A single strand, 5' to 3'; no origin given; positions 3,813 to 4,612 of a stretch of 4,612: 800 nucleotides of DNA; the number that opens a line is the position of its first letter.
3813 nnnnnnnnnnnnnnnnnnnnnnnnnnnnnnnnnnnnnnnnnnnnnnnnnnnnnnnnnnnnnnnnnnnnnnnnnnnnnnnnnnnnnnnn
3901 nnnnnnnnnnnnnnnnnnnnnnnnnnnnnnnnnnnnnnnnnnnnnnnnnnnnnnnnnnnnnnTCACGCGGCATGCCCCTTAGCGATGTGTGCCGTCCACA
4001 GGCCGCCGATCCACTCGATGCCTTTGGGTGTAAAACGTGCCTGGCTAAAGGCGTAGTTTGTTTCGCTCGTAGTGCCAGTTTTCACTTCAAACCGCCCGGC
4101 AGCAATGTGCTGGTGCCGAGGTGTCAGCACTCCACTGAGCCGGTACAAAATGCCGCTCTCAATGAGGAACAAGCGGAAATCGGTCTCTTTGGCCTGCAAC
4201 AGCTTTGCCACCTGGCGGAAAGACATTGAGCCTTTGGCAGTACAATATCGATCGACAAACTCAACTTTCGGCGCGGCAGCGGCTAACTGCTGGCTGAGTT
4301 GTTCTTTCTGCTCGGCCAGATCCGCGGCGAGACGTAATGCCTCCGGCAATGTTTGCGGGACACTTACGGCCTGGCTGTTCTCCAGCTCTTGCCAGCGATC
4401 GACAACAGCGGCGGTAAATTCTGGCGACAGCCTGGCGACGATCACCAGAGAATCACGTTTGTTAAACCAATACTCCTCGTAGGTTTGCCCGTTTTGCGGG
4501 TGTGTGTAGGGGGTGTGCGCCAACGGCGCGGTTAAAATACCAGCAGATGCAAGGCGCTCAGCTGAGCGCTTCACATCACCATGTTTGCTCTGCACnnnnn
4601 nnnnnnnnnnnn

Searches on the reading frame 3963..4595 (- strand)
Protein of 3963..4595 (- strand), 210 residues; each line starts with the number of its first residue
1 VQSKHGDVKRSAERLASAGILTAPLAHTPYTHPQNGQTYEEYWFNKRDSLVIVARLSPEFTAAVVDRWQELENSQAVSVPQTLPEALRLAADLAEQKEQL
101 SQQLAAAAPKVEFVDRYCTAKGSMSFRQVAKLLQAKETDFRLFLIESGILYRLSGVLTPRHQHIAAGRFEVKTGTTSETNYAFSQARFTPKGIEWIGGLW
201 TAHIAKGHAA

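Call 3: search_protein_families(library=pfam, proteins=[window:3963-4595:-], max_evalue=0.1)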
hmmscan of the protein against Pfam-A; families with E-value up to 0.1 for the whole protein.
window:3963-4595:- (210 aa): 4 families
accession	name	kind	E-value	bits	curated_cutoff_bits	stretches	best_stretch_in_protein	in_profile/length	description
PF03374.19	ANT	-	2.1e-24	86.4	25.3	1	102-200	2-105/108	Phage antirepressor protein KilAC domain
PF09669.15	Phage_pRha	-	2.3e-05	25.3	29.9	1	3-73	12-91/91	Phage regulatory protein Rha (Phage_pRha)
PF18604.6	PreAtp-grasp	-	0.037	15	27.5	1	45-109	9-69/94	Pre ATP-grasp domain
PF22682.2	Ribosomal_uL24m-like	-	0.074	13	29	1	66-118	46-97/223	Large ribosomal subunit protein uL24m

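Call 4: search_protein_families(library=phrogs, proteins=[window:3963-4595:-], max_evalue=0.01)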
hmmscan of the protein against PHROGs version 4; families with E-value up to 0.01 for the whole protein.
window:3963-4595:- (210 aa): 4 families
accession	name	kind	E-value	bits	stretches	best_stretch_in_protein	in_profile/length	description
phrog_63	-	transcription regulation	2.2e-61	209.5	1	3-205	144-361/431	anti-repressor Ant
phrog_130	-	transcription regulation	7e-18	65.9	1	83-202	276-410/480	anti-repressor Ant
phrog_4936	-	transcription regulation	8.8e-08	33.4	1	44-132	89-186/257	transcriptional regulator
phrog_8235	-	transcription regulation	0.0012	19.5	1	33-74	63-104/219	anti-repressor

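Call 5: search_protein_families(library=ncbifam, proteins=[window:3963-4595:-], max_evalue=0.1)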
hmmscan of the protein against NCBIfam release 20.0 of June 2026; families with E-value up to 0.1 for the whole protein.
window:3963-4595:- (210 aa): 0 families
